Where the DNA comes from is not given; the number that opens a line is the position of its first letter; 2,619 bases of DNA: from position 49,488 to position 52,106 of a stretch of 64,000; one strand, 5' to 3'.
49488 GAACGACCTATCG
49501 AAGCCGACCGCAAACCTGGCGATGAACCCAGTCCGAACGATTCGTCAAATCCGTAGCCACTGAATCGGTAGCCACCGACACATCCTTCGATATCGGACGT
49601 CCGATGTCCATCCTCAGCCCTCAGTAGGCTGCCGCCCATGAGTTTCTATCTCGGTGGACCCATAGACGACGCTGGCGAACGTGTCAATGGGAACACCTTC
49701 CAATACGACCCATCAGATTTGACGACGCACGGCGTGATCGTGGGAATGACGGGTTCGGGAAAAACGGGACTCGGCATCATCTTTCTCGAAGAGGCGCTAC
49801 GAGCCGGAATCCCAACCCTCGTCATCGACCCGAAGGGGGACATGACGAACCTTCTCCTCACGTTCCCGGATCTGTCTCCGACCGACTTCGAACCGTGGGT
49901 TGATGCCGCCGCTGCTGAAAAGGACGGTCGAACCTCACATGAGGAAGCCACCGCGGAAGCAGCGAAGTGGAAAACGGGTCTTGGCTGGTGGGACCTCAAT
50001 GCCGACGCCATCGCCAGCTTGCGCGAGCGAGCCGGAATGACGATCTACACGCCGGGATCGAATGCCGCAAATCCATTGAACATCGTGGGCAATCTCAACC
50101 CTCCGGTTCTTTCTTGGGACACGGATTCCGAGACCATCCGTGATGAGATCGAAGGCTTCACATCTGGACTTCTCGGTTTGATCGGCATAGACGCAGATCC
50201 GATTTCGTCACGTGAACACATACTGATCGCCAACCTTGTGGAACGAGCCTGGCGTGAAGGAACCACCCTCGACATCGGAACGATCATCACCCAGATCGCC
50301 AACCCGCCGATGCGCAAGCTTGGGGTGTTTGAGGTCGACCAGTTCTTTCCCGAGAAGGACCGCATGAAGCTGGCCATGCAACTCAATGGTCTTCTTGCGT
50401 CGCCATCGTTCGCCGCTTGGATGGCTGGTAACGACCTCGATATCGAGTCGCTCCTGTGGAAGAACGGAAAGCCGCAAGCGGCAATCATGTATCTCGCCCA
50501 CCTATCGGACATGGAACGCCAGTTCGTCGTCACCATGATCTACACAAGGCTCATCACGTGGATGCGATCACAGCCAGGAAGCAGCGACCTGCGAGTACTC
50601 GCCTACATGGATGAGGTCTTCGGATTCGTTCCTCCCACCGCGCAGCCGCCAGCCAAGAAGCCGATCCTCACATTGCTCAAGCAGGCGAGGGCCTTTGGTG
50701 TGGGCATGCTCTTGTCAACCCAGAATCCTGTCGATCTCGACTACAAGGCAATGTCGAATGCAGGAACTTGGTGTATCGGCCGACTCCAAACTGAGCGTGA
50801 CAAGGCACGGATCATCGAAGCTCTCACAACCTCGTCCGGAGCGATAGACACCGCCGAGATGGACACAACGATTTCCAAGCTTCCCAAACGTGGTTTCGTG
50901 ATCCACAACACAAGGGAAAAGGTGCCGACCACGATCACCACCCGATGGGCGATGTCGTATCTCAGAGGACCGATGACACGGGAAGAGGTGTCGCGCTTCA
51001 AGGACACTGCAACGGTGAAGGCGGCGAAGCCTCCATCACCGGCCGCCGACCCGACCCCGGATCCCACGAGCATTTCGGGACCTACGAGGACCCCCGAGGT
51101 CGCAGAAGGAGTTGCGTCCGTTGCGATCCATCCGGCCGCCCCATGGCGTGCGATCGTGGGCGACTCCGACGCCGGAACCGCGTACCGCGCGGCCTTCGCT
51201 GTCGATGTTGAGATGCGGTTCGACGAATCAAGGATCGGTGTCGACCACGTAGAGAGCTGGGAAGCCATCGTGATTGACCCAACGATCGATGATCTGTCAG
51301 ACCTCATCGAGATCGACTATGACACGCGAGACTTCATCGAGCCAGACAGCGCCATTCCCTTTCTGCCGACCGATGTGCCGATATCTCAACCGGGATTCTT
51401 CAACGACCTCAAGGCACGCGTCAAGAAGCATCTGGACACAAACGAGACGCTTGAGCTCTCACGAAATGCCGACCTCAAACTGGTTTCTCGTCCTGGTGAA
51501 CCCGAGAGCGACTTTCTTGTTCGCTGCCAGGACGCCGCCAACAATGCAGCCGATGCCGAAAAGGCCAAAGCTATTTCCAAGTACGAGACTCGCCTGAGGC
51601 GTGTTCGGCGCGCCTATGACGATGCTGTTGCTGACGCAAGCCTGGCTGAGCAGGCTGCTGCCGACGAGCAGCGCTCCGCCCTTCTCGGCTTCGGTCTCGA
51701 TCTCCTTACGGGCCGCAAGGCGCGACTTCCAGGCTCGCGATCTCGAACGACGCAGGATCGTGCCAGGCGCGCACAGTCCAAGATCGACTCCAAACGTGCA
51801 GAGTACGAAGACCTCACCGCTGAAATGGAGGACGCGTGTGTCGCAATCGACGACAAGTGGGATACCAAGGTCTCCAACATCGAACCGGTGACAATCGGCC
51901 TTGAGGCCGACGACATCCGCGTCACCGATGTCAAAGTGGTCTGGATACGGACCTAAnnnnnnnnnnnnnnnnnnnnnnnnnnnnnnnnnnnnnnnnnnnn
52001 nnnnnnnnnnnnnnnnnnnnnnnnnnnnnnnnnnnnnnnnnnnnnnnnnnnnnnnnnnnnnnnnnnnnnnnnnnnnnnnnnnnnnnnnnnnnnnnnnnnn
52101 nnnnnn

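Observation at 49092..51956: HerA/FtsK-superfamily (DUF853-like) ATPase with a long coiled-coil C-terminal extension, a small membrane partner and an upstream palindrome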

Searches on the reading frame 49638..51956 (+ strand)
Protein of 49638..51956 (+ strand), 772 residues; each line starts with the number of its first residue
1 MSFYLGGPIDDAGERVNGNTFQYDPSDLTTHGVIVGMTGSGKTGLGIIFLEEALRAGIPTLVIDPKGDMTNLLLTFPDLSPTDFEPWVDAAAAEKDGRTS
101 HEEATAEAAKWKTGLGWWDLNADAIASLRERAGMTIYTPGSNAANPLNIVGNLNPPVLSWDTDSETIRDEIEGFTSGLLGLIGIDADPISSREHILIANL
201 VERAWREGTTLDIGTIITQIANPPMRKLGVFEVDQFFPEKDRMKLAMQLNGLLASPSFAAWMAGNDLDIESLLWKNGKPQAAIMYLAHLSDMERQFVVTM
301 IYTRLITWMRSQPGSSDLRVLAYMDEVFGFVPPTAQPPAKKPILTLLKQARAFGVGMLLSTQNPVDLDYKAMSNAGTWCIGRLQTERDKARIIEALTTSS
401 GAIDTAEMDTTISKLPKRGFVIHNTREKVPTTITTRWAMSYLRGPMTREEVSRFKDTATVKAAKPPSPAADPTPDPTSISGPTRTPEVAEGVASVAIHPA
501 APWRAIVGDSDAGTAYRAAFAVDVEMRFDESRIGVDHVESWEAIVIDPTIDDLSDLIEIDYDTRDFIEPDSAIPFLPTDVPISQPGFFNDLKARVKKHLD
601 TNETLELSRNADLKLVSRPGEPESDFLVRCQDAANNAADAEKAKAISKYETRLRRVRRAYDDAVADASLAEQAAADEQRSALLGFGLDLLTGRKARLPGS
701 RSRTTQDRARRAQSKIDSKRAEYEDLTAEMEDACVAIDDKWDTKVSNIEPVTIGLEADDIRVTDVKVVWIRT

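Call 3: search_protein_families(library=pfam, proteins=[window:49638-51956:+], max_evalue=0.01)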
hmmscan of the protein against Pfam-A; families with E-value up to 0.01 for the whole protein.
window:49638-51956:+ (772 aa): 2 families
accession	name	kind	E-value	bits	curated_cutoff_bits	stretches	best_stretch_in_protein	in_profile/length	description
PF01935.23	DUF87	-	1.8e-07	32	23.2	1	27-130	21-102/220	Helicase HerA, central domain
PF05872.18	HerA_C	-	1.5e-05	24.3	22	1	29-72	21-64/502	Helicase HerA-like C-terminal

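Call 4: search_protein_families(library=ncbifam, proteins=[window:49638-51956:+], max_evalue=0.01)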
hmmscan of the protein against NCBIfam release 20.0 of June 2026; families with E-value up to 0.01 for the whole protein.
window:49638-51956:+ (772 aa): 8 families
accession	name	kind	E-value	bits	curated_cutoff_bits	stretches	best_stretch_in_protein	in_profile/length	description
NF042943.1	HerA_antiphage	equivalog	5.7e-07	28.5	800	1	346-436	465-550/566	anti-phage-associated helicase HerA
NF053655.1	CedD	equivalog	7.1e-07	28.3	600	1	26-76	218-268/527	DNA-translocating ATPase CedD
NF033849.1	ser_rich_anae_1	subfamily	8.4e-07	26.7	650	1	345-426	1052-1132/1163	serine-rich protein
NF041017.1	DNA_import_CedB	equivalog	4.7e-06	25.5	700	0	29-71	275-318/590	DNA import protein CedB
TIGR03743.1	SXT_TraD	subfamily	3.6e-05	22.4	366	1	26-69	172-215/636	conjugative transfer system coupling protein TraD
NF040819.1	helicase_HerA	equivalog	0.002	16.7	970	0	319-400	403-484/561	DNA double-strand break repair helicase HerA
TIGR03754.1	conj_TOL_TraD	equivalog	0.0038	15.8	647.55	1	28-70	179-221/643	type IV conjugative transfer system coupling protein TraD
NF045975.1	VirB4_plasma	equivalog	0.0078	13.9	590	0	3-72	491-558/894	Mbov_0397 family ICE element conjugal transfer ATPase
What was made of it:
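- On Canonical HerA (HerA-NurA): NF040819 helicase_HerA scores 16.7 bits against a cut-off of 970 (call 4).
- On Anti-phage HerA systems (Sir2-HerA, DUF4297-HerA and others): NF042943 scores 28.5 bits against 800 (call 4).
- On Type IV coupling proteins (TraD/VirD4/TrwB): TraD models score 16-22 bits against cut-offs of 366-648 (call 4).
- Closest known: Canonical HerA. Different: NCBIfam helicase_HerA scores 16.7 against 970 bits (call 4).
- NCBIfam HerA_antiphage scores 28.5 bits against a cut-off of 800 (call 4). There are weak NCBIfam hits to CedD, CedB, TraD and helicase_HerA (call 4).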

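Call 5: search_protein_families(library=padloc, proteins=[window:49638-51956:+], max_evalue=0.01)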
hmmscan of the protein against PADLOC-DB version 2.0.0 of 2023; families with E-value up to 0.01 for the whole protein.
window:49638-51956:+ (772 aa): 9 families
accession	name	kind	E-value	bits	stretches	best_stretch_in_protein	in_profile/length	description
PDLC04140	mad8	-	6.9e-10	36.9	1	29-392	27-262/314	mads_8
PDLC04105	HerA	-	9.3e-09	32.4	1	305-399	408-504/576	-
PDLC04100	HerA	-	1.2e-08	32.1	1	346-437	471-557/580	-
PDLC02185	HerA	-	7.9e-08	29.5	1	346-438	477-564/585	-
PDLC04103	HerA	-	9.8e-08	28.8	1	293-398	415-524/579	-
PDLC01055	HerA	-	9.9e-08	29.2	1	280-400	382-495/532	Type III coevolved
PDLC04097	HerA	-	0.00097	15.9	1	347-433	509-590/618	-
PDLC04098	HerA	-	0.0075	12.9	0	349-392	565-608/686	-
PDLC04102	HerA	-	0.0076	12.6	0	348-434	537-618/654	-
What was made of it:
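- On Anti-phage HerA systems (Sir2-HerA, DUF4297-HerA and others): PADLOC hits are partial, with E >= 6.9e-10 (call 5).
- There are weak PADLOC matches to mad8 (E 6.9e-10) and to HerA models (E about 1e-8) (call 5).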

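Call 6: find_homologous_proteins(query=window:49638-51956:+)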
Query window:49638-51956:+ (772 aa): 8000 proteins with E <= 0.001 among 8000 candidates; the best 120 are listed.
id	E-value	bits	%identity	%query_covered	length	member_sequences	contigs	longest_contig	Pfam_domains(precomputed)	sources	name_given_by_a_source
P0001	0.0e+0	1738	100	100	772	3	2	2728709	PF01935.24,PF05872.19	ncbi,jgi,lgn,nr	ncbi:MAG: DUF87 domain-containing protein [Acidimicrobiia bacterium]|nr:DUF87 domain-containing prot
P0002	0.0e+0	1387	79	100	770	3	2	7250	PF01935.24,PF05872.19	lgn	-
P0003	0.0e+0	1346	76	100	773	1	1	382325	PF01935.24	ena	-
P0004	0.0e+0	1309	75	100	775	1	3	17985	PF01935.24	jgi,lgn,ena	-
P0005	0.0e+0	1292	73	100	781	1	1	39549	PF01935.24,PF05872.19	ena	-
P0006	0.0e+0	1254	75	95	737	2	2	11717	-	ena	-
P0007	0.0e+0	1228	70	100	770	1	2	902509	PF01935.24,PF05872.19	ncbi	ncbi:MAG: DUF87 domain-containing protein [Acidimicrobiia bacterium]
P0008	0.0e+0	1134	65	100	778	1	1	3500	PF01935.24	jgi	jgi:hypothetical protein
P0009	0.0e+0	1121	65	100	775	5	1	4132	PF01935.24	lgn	-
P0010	0.0e+0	1113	64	100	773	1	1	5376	PF01935.24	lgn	-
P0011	0.0e+0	1112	65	100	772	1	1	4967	PF01935.24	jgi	jgi:hypothetical protein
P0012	0.0e+0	1100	63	100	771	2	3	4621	PF01935.24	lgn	-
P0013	0.0e+0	1090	63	100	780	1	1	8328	PF01935.24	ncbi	ncbi:MAG: DUF87 domain-containing protein [Actinomycetota bacterium]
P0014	0.0e+0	1073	62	100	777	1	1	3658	PF01935.24,PF05872.19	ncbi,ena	-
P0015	0.0e+0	1069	62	100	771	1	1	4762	PF01935.24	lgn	-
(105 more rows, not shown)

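Call 7: search_solved_structures(query=window:49638-51956:+, max_evalue=1)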
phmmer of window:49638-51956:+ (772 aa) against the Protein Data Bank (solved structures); distinct sequences matched with E-value up to 1: 9.
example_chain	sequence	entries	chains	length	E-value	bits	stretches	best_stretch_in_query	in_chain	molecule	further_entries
8wiv_A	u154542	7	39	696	1.5e-06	30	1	295-399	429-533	Helicase HerA central domain-containing protein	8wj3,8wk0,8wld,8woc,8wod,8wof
11kk_A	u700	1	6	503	0.0012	20.5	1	27-72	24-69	HerA like helicase YjgR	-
9x1l_A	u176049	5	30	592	0.0012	20.5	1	320-403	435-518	DNA helicase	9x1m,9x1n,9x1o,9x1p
7f6d_B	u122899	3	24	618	0.0058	18.2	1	286-385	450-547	HerA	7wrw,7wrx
4d2i_A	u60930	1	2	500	0.072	14.6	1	279-399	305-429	HERA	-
6sz9_A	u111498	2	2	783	0.11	14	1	14-70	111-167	IcmO (DotL)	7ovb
8wet_A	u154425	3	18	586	0.18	13.3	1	345-390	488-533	TdpA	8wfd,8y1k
8xau_A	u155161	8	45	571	0.37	12.2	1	314-397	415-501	ATP-binding protein | HerA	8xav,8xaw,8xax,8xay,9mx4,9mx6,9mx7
8j4u_M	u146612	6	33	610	0.57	11.6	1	341-433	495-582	Nucleoside triphosphate hydrolase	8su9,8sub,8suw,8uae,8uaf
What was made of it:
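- PDB sequence hits are to HerA proteins (call 7). PDB entry 11kk (YjgR) is hit at E 1.2e-3 (call 7).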

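Call 12: find_encoding_contigs(protein=P0001, flank=10000, max_places=3)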
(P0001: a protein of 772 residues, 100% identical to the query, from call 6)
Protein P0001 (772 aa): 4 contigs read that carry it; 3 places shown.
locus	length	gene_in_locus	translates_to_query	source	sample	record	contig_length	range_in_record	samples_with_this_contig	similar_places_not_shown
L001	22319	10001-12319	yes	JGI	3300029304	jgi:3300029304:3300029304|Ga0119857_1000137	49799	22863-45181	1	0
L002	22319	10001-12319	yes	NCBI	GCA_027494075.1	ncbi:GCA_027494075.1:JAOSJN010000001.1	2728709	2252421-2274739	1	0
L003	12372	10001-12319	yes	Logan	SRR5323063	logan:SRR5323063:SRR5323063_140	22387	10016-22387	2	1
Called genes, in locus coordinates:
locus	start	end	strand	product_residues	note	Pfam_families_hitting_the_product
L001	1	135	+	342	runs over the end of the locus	-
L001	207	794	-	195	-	PF01323:DSBA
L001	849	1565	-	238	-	PF01048:PNP_UDP_1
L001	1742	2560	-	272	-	-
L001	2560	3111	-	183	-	PF04542:Sigma70_r2, PF08281:Sigma70_r4_2, PF04545:Sigma70_r4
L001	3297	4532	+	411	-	PF04820:Trp_halogenase (weak), PF07992:Pyr_redox_2, PF13454:NAD_binding_9 (faint)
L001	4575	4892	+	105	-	PF04358:DsrC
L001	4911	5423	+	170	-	PF02635:DsrE (weak), PF13686:DrsE_2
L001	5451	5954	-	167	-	PF01625:PMSR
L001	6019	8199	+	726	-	PF00654:Voltage_CLC, PF00571:CBS, PF02080:TrkA_C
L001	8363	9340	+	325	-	PF00483:NTP_transferase, PF22640:ManC_GMP_beta-helix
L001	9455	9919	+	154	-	-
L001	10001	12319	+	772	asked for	PF01935:DUF87 (weak), PF05872:HerA_C (faint)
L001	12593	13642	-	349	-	PF00140:Sigma70_r1_2, PF04542:Sigma70_r2, PF04539:Sigma70_r3, PF04545:Sigma70_r4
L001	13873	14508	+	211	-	PF01810:LysE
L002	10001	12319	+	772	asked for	PF01935:DUF87 (weak), PF05872:HerA_C (faint)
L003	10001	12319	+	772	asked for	PF01935:DUF87 (weak), PF05872:HerA_C (faint)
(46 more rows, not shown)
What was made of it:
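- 49638..51956 (+): Gene for the 772-aa stand-alone HerA/FtsK-superfamily ATPase, a member of an unnamed family of 750-860-aa proteins. It is identical to a GenBank 'DUF87 domain-containing protein' of an Acidimicrobiia MAG (calls 6, 12).
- On Anti-phage HerA systems (Sir2-HerA, DUF4297-HerA and others): The neighbours are housekeeping genes (calls 3, 12).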

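Call 15: find_related_loci(query=A1, collection=genome_contigs, flank=8000)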
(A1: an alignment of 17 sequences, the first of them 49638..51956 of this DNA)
Query A1 (772 aa) in genome_contigs; peptide patterns used: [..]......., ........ (x = any residue, [..] = any of these).
599 stretches matched a pattern (row limit reached: there are more); 585 encode a relative of the query (tblastn E <= 1e-3); the best 80 are kept; 80 distinct loci.
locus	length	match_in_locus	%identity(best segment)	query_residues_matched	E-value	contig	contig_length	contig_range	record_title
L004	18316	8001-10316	85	1-772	0e+0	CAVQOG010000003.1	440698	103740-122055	MAG: uncultured Acidimicrobiia bacterium isolate MFD09964.bin.1.292 genome assembly, contig: contig_12072, whole genome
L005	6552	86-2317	75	25-772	0e+0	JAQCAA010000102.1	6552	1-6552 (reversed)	MAG: Actinomycetota bacterium isolate casp150-mb.86 NODE_28824_length_6552_cov_0.068340, whole genome shotgun sequence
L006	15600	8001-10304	68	1-772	0e+0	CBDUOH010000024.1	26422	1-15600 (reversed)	MAG TPA_asm: uncultured Acidimicrobiia bacterium isolate SRR22808131_binner123_Refined_53 genome assembly, contig: ERZ25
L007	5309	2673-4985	64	1-772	0e+0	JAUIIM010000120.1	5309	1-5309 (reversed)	MAG: Acidimicrobiia bacterium isolate Co_bin.261 NODE_89089_length_5309_cov_1.821305, whole genome shotgun sequence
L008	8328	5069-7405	63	1-771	0e+0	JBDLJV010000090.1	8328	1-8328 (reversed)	MAG: Actinomycetota bacterium isolate MAG111 MAG111_90, whole genome shotgun sequence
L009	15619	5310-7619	62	1-771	0e+0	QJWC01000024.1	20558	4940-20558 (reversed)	MAG: Acidimicrobiia bacterium isolate SZUA-258 scaffold_3797, whole genome shotgun sequence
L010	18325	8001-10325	61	1-771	0e+0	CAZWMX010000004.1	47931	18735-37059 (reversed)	MAG TPA_asm: uncultured Acidimicrobiaceae bacterium isolate binchicken_co159_48 genome assembly, contig: NODE_173_length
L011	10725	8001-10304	61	1-772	0e+0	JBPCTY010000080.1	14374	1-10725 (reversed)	MAG: Acidimicrobiia bacterium isolate MAG_seacave_67 S1Ck127_6395489, whole genome shotgun sequence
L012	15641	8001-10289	61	1-764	0e+0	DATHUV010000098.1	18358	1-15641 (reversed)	MAG TPA_asm: Acidimicrobiia bacterium isolate SMAG_U16116 k141_142124, whole genome shotgun sequence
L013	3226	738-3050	58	1-771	0e+0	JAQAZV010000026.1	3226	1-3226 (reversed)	MAG: Acidimicrobiia bacterium isolate MAG_302_bin-54 302_bin-54_ctg-026, whole genome shotgun sequence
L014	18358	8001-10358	56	3-770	0e+0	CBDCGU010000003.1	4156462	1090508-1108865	MAG: Acidimicrobiia bacterium isolate 6749b232-f2df-4c02-bc6f-726ef32645bf genome assembly, contig: contig_3, whole geno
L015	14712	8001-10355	55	3-770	0e+0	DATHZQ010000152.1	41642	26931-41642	MAG TPA_asm: Acidimicrobiia bacterium isolate SMAG_U16242 k141_96569, whole genome shotgun sequence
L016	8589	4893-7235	55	3-770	0e+0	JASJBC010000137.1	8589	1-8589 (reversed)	MAG: Acidimicrobiia bacterium isolate MO_071.B23 MO_071.c_2443, whole genome shotgun sequence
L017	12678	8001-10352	54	3-770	0e+0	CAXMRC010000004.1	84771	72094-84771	MAG: uncultured Gemmatimonadales bacterium isolate 10C-St20-MC-01_bin.19.orig genome assembly, contig: k141_1822868, who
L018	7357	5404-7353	62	1-644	0e+0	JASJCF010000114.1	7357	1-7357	MAG: Acidimicrobiia bacterium isolate MO_140.B29 MO_140.c_5570, whole genome shotgun sequence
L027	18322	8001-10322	56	3-770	0e+0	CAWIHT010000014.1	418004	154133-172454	MAG: uncultured Actinomycetota bacterium isolate MFD03804.bin.1.164 genome assembly, contig: contig_31019, whole genome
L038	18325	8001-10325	60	1-771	0e+0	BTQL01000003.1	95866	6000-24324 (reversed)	MAG: Acidimicrobiia bacterium BMS9Abin12 DNA, NODE_19_length_95866, whole genome shotgun sequence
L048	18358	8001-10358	50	2-772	0e+0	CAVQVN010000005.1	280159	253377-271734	MAG: uncultured Actinomycetota bacterium isolate MFD09964.bin.1.364 genome assembly, contig: contig_29144, whole genome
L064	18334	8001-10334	49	3-770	0e+0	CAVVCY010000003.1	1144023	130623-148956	MAG: uncultured Acidobacteriota bacterium isolate MFD02242.bin.2.132 genome assembly, contig: contig_4678, whole genome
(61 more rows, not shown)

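Call 19: search_protein_representatives(protein=window:49638-51956:+)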
Query: 772 residues. Proteins with E-value up to 0.001 (for the whole library): 5911; up to 1e-10: 3806; up to 1e-30: 1493. The best 150 are listed.
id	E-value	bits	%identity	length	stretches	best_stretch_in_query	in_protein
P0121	2.6e-217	740.2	48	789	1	3-772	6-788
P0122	4.7e-202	689.7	48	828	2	4-486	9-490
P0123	1.2e-201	688.4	56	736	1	3-569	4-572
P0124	3.1e-194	663.9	47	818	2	2-479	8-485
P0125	5.0e-193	659.9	46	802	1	3-772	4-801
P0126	2.7e-192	657.5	48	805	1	6-770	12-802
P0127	1.4e-185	635.2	46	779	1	23-770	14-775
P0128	4.6e-185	633.6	45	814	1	5-770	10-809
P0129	5.4e-184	630.0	49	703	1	108-770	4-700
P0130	4.4e-178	610.5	46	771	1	16-770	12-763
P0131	6.5e-174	596.7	60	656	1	3-457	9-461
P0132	3.6e-173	594.2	44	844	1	2-734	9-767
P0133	4.9e-172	590.5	43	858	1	2-770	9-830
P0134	2.8e-171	588.0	44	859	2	2-500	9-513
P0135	1.4e-168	579.0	42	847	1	2-770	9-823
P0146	1.1e-159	549.7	39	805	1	2-770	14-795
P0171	1.6e-152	526.0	38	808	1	3-770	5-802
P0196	5.1e-147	507.8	37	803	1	3-749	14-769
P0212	2.2e-143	495.7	37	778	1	3-770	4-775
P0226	5.7e-141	487.8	40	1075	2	2-454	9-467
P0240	2.3e-138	479.1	36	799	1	2-770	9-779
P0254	2.2e-136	472.6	37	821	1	2-770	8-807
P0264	5.4e-135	468.0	36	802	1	3-770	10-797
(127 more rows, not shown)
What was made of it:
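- The best 150 are mostly 750-860 aa, and about half of them match residues 2-770 in a single stretch (call 19). The family is much more conserved internally, at 36-48% identity across phyla over the full length (call 19), than it is to YjgR.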

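Call 21: list_cluster_members(proteins=[P0121, P0133, P0146, P0171, P0196, P0212, P0240, P0254, P0264, P0226])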
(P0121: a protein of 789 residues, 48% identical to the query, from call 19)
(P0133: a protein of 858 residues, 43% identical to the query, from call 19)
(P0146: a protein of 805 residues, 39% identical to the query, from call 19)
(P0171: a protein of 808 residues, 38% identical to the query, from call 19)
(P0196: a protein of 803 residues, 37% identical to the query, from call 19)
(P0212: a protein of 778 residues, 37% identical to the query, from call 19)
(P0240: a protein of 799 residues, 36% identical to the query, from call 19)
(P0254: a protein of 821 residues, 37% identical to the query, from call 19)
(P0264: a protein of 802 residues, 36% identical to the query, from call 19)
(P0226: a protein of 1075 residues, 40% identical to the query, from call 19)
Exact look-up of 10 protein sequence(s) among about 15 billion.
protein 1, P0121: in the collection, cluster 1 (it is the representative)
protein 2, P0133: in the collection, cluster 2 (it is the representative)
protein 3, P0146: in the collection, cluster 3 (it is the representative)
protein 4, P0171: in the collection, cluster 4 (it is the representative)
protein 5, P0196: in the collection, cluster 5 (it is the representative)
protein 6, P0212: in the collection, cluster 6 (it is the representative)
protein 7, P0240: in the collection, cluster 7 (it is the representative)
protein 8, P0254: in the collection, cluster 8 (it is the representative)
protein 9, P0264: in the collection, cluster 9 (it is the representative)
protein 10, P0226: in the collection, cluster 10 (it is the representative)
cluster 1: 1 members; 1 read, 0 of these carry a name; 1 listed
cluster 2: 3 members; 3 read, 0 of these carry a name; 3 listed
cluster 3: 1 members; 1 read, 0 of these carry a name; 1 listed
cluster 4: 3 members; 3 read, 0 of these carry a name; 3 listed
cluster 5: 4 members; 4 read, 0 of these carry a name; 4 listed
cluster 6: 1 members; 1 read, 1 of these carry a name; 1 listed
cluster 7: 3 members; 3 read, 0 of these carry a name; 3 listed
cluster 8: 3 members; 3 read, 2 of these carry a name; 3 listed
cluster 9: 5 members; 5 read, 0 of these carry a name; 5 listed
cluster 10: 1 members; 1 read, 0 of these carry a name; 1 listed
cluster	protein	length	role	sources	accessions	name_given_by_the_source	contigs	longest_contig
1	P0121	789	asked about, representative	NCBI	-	-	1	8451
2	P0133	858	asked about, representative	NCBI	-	-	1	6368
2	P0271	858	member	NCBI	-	-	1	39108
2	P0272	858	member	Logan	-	-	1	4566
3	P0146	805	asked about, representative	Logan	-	-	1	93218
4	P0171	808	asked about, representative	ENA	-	-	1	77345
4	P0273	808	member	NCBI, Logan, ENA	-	-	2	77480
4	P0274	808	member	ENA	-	-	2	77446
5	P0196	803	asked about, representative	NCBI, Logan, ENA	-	-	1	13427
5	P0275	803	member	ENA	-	-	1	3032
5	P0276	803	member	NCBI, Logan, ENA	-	-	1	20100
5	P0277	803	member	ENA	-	-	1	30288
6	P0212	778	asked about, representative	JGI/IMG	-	hypothetical protein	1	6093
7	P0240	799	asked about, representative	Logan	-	-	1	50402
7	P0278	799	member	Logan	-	-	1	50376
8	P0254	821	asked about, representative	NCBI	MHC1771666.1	MAG: DUF87 domain-containing protein [Flexilinea sp.]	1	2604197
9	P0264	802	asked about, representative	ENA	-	-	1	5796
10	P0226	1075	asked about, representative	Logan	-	-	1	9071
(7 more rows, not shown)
